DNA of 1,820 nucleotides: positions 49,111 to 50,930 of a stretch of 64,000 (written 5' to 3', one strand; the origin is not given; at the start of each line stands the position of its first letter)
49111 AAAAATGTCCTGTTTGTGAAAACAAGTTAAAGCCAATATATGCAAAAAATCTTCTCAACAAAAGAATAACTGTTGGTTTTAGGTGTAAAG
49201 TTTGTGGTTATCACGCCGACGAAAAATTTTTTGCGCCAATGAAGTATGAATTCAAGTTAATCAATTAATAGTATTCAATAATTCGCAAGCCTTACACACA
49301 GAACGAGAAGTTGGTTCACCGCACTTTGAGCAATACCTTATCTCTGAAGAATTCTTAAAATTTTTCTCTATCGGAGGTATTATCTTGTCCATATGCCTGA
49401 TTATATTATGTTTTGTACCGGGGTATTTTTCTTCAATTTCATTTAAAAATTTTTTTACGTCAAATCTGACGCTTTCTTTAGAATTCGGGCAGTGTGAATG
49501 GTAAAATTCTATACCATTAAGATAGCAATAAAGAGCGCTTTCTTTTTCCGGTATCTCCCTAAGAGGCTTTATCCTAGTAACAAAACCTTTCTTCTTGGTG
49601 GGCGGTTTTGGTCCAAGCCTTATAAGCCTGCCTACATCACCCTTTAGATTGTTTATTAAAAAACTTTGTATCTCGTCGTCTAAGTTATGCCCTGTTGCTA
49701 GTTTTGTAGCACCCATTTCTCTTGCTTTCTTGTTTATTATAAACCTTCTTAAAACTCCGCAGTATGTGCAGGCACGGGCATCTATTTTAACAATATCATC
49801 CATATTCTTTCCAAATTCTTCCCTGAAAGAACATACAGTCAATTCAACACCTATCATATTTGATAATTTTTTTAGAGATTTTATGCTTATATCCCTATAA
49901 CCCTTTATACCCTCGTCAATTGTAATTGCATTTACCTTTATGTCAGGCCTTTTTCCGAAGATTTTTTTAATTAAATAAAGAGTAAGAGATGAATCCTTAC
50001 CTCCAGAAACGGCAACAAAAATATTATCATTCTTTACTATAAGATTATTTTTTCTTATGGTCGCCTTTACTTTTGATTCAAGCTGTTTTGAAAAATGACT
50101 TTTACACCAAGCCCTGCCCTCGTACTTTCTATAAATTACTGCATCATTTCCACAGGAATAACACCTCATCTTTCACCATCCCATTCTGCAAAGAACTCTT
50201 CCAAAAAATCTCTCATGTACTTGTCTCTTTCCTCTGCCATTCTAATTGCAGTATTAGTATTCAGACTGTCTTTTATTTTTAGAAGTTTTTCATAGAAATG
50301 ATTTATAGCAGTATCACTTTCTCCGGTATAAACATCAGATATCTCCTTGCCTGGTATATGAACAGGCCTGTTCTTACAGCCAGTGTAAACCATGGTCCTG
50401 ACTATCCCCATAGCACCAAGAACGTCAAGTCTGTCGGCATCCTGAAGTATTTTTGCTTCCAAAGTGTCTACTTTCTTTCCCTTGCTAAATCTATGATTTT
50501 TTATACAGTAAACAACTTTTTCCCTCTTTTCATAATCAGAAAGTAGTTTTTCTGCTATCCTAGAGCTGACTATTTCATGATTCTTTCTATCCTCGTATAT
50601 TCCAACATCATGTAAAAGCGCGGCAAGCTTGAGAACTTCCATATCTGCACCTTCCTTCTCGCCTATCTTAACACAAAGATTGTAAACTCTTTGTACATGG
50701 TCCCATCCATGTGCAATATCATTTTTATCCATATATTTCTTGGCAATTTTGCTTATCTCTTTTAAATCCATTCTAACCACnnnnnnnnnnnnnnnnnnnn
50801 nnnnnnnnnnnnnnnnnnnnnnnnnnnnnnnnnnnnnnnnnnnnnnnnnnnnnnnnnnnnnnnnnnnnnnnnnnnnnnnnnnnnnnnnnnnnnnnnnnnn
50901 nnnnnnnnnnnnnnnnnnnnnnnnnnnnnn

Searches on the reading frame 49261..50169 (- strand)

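Call 14: search_protein_families(library=pfam, proteins=[window:49261-50169:-])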
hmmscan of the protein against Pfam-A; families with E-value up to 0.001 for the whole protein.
window:49261-50169:- (302 aa): 6 families
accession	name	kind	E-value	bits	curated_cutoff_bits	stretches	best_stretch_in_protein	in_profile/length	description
PF01171.26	ATP_bind_3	-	3.5e-12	46.9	27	1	50-225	2-166/182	PP-loop family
PF22082.2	TtuA_LIM_N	-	3.7e-08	33.7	27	1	2-26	1-25/26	2-thiouridine synthetase TtuA, N-terminal LIM domain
PF16503.10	zn-ribbon_14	-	3.2e-06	27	34.9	1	280-301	3-24/32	Zinc-ribbon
PF03054.22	tRNA_Me_trans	-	3.7e-05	23.9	20.6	1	49-161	2-126/202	tRNA methyl transferase HUP domain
PF10288.14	CTU2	-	0.00047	20.9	27.9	1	239-288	7-53/110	Cytoplasmic tRNA 2-thiolation protein 2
PF12773.13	DZR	-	0.00074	20.1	27.3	0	272-297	7-32/45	Double zinc ribbon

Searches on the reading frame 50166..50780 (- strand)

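Call 14: search_protein_families(library=pfam, proteins=[window:50166-50780:-])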
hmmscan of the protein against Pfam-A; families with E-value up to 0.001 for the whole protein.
window:50166-50780:- (204 aa): 1 family
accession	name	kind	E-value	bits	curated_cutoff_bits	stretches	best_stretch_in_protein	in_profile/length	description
PF01966.28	HD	-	6.8e-17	62.3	22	1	26-119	2-114/116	HD domain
